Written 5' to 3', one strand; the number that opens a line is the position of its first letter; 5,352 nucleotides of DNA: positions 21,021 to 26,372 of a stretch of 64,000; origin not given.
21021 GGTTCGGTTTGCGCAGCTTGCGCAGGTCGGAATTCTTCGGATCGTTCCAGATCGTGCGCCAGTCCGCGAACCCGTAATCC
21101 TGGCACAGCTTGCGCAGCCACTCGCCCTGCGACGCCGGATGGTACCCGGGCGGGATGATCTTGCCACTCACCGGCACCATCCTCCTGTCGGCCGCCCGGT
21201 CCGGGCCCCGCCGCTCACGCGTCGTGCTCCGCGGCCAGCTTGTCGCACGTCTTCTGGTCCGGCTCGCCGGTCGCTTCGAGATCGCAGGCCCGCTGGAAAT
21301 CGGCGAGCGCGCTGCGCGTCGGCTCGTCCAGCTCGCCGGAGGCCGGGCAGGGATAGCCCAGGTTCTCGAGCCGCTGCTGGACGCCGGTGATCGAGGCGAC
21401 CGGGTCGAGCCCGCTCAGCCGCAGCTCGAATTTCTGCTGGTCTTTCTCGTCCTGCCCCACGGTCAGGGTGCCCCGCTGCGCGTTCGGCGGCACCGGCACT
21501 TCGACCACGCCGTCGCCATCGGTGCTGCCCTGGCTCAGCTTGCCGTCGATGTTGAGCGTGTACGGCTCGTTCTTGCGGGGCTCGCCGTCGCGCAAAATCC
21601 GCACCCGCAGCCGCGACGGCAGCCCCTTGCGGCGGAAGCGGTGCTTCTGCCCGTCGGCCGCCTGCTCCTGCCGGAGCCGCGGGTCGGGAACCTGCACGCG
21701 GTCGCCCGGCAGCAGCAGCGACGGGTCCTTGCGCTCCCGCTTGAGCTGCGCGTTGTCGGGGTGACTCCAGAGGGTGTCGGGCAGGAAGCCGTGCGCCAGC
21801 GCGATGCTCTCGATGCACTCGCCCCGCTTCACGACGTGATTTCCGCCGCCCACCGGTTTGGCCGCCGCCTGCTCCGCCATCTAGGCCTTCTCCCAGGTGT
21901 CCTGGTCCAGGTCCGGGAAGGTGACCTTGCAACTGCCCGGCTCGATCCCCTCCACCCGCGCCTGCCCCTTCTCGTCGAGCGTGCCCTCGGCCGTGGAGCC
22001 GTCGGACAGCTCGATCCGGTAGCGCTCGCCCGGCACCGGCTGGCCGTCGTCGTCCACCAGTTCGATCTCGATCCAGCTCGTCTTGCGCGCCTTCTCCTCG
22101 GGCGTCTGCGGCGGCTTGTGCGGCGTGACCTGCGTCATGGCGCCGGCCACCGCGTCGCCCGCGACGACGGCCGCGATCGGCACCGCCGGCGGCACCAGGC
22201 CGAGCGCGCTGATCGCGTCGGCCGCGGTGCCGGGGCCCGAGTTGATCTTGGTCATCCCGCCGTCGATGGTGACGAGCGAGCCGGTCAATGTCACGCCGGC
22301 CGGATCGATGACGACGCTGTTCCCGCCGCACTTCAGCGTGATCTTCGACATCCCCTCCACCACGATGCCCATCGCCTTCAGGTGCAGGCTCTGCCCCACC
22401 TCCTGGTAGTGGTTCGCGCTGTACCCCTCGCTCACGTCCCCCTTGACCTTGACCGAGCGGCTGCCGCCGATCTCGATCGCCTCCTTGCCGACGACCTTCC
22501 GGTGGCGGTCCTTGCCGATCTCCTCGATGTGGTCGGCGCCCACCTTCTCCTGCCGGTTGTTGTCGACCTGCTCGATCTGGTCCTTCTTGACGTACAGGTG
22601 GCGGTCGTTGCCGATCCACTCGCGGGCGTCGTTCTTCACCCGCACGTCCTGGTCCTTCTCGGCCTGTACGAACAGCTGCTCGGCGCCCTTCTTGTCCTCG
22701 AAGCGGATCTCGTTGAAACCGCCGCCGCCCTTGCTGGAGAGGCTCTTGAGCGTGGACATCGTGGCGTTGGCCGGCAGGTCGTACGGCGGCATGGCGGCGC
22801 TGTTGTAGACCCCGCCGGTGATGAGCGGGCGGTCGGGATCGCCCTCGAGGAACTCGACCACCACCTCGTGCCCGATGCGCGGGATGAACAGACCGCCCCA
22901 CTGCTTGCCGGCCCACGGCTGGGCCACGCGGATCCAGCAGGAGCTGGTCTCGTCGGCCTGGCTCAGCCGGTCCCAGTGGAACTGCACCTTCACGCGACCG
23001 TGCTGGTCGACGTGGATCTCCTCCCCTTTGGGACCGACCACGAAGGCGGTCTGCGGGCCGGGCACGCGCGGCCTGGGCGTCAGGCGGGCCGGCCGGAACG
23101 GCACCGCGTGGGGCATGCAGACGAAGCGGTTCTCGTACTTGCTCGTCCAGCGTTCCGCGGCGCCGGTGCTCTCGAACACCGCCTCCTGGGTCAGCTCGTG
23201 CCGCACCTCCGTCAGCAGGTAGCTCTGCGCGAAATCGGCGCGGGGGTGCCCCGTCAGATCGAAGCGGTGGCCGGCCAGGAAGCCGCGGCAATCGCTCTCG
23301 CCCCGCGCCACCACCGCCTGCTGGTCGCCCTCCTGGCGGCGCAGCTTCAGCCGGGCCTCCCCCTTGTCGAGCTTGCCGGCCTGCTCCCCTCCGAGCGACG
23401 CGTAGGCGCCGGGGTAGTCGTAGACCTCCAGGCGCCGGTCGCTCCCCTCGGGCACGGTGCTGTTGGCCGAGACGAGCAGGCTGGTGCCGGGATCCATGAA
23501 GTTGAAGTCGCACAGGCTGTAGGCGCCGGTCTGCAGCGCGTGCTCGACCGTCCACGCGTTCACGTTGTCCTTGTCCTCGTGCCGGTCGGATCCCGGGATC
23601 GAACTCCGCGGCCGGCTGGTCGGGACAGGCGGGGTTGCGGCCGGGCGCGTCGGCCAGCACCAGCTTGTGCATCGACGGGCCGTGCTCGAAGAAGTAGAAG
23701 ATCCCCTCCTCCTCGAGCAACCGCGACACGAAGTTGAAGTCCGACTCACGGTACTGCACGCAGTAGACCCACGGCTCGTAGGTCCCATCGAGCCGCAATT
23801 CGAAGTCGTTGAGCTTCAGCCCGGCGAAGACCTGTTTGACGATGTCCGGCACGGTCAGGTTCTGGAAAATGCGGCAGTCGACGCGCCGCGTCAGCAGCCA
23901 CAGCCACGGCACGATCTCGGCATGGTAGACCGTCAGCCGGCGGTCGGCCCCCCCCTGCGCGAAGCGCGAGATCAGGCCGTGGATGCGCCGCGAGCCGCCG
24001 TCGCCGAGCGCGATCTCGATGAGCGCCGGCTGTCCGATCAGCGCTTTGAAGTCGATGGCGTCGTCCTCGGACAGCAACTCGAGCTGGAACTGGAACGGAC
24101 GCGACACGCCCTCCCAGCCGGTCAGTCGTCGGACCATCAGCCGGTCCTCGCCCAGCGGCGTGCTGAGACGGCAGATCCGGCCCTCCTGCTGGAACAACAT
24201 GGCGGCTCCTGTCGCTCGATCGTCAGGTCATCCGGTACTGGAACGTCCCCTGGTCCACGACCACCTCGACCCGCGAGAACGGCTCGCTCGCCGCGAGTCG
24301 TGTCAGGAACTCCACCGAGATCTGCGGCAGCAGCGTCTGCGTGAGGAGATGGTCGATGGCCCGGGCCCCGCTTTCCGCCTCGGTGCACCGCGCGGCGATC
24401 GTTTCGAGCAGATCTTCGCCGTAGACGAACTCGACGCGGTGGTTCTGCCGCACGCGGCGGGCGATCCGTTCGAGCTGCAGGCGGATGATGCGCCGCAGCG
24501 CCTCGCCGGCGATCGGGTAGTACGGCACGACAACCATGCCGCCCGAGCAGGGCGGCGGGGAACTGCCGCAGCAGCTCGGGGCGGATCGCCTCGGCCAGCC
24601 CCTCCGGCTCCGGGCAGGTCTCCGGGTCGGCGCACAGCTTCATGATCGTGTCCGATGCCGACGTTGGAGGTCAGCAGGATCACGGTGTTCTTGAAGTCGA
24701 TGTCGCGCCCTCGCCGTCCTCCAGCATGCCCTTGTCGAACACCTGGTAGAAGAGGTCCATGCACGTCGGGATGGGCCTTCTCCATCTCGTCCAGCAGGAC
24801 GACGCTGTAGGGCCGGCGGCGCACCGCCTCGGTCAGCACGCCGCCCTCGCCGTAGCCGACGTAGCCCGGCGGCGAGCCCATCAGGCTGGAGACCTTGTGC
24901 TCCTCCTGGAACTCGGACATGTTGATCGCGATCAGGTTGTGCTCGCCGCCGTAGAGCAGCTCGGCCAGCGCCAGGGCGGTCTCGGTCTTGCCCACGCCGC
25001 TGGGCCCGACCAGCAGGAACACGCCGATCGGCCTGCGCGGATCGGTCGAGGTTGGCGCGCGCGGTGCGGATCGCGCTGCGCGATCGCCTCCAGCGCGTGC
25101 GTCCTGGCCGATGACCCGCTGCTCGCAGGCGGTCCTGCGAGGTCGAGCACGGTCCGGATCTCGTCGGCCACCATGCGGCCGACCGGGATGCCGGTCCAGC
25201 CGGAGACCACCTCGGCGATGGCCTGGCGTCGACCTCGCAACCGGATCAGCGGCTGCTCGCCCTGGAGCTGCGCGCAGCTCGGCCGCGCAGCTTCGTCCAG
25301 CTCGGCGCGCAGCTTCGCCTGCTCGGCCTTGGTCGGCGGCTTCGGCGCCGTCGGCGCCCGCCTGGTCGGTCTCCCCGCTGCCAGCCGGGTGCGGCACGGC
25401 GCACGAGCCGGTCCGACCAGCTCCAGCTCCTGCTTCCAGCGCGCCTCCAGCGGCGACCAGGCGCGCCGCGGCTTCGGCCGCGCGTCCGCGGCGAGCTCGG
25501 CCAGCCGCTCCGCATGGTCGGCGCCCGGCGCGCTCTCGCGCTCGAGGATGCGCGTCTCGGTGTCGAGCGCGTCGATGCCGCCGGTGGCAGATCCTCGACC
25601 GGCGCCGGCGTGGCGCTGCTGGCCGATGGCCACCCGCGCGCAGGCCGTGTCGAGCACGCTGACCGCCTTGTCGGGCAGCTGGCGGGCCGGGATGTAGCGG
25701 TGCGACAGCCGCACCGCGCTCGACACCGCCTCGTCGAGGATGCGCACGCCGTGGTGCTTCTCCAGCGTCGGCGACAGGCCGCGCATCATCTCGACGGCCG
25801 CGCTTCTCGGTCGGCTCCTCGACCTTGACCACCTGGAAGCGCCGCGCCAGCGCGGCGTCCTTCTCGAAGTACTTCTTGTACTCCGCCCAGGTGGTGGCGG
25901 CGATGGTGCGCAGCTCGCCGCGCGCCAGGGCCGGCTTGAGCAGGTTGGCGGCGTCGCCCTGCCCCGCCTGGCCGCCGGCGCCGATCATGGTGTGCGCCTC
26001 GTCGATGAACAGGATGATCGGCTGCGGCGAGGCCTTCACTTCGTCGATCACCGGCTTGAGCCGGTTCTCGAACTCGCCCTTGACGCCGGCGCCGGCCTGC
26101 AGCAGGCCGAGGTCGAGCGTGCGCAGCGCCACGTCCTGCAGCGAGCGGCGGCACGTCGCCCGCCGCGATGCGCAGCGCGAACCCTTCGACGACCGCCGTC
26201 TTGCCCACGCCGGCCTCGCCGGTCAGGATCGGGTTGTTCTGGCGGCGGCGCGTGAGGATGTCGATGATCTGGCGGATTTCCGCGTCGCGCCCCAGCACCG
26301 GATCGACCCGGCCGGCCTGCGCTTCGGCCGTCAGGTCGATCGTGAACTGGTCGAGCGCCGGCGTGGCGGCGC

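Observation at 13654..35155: H1-T6SS-like structural operon with no membrane complex, TssK or Fha next to it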

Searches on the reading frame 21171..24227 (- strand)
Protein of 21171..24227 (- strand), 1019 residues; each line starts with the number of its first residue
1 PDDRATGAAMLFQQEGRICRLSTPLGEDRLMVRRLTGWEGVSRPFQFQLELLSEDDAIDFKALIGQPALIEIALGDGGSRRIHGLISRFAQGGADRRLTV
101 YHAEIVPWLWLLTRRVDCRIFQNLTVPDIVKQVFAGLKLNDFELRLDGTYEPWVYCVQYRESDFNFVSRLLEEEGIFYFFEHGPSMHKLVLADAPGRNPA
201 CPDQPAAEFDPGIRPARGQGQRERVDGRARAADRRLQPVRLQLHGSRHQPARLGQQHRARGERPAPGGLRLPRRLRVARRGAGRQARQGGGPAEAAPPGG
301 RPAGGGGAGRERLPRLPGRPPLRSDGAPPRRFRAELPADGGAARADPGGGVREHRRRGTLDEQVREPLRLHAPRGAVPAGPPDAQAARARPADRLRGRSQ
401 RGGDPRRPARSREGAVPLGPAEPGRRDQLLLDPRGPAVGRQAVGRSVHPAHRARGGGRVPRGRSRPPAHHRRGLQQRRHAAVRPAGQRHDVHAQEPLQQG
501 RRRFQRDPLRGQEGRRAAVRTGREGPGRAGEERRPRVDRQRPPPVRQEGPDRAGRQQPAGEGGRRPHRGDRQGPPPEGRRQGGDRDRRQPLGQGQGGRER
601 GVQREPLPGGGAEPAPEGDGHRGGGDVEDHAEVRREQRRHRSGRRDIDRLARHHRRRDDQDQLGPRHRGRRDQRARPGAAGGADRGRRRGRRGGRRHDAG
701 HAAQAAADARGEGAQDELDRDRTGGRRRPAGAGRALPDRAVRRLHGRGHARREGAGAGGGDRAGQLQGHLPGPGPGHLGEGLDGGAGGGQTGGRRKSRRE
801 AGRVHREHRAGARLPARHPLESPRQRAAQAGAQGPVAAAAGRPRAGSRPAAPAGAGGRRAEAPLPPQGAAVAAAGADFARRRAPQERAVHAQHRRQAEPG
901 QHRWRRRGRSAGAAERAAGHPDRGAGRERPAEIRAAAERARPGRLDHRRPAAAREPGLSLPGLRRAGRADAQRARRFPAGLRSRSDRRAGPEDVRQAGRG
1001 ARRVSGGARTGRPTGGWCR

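Call 7: search_protein_families(library=pfam, proteins=[window:21171-24227:-], max_evalue=0.01)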
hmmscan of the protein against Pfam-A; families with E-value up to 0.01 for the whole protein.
window:21171-24227:- (1019 aa): 1 family
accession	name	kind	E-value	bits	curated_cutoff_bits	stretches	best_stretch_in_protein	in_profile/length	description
PF05954.17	Phage_GPD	-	5.1e-69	233.2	30.1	1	39-259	2-218/305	Phage tail baseplate hub (GPD)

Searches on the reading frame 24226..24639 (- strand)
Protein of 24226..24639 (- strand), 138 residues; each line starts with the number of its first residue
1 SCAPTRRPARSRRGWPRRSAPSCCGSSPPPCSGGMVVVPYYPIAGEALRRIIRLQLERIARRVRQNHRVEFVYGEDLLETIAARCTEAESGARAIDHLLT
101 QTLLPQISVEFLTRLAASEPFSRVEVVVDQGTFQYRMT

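Call 7: search_protein_families(library=pfam, proteins=[window:24226-24639:-], max_evalue=0.01)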
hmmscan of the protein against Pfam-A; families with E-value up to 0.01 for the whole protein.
window:24226-24639:- (138 aa): 1 family
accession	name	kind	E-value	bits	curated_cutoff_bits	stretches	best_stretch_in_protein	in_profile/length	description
PF10431.15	ClpB_D2-small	-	1.8e-13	50.8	21.9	1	46-116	4-73/81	C-terminal, D2-small domain, of ClpB protein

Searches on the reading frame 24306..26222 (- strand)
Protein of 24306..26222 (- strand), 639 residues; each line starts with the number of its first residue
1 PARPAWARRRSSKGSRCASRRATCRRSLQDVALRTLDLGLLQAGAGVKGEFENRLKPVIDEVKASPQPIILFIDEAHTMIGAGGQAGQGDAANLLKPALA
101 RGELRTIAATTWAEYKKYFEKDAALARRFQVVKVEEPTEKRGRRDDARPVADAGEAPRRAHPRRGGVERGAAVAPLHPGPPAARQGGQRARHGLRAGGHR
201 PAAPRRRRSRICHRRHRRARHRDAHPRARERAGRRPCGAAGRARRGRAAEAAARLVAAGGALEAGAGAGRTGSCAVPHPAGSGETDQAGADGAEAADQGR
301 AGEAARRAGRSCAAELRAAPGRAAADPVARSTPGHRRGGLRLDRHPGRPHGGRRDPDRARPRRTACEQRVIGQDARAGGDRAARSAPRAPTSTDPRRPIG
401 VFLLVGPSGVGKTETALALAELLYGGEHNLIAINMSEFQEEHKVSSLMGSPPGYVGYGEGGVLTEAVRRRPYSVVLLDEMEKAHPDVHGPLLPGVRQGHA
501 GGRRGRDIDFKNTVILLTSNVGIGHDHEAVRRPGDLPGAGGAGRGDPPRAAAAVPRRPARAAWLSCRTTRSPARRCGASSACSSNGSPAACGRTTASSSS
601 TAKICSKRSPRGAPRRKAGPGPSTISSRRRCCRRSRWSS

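Call 7: search_protein_families(library=pfam, proteins=[window:24306-26222:-], max_evalue=0.01)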
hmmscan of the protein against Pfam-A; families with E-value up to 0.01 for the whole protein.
window:24306-26222:- (639 aa): 7 families
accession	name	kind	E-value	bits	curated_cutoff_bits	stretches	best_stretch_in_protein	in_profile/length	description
PF07724.20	AAA_2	-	1.3e-43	149.3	27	1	397-527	1-131/166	AAA domain (Cdc48 subfamily)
PF00004.35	AAA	-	2.4e-13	51.1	21.2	2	403-486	2-72/131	ATPase family associated with various cellular activities (AAA)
PF07728.20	AAA_5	-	6.9e-08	33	22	1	402-498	2-93/139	AAA domain (dynein-related subfamily)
PF13401.12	AAA_22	-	0.00039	21.2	27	0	400-438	6-44/130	AAA domain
PF13191.12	AAA_16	-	0.00078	20.4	32.6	0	397-423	23-48/167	AAA ATPase domain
PF06414.18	Zeta_toxin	-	0.0061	16.5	22.3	0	393-448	11-65/199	Zeta toxin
PF07475.17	Hpr_kinase_C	-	0.0075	16.3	33.3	0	400-452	20-66/171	HPr Serine kinase C-terminal domain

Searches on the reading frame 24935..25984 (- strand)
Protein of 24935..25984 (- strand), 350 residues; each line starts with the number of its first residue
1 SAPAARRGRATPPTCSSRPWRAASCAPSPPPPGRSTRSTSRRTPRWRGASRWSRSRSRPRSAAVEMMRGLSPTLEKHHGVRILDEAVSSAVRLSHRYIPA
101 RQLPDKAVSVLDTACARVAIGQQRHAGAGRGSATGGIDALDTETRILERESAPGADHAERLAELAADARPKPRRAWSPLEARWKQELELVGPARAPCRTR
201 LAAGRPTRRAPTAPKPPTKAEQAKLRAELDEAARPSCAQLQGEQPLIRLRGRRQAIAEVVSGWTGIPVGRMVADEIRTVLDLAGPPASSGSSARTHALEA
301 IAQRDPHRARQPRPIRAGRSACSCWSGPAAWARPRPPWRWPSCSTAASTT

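Call 7: search_protein_families(library=pfam, proteins=[window:24935-25984:-], max_evalue=0.01)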
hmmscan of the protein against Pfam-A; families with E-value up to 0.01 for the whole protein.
window:24935-25984:- (350 aa): 1 family
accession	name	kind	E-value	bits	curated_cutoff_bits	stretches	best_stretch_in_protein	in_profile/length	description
PF17871.7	AAA_lid_9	-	4.8e-27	94.3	22.8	1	62-162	4-101/104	AAA lid domain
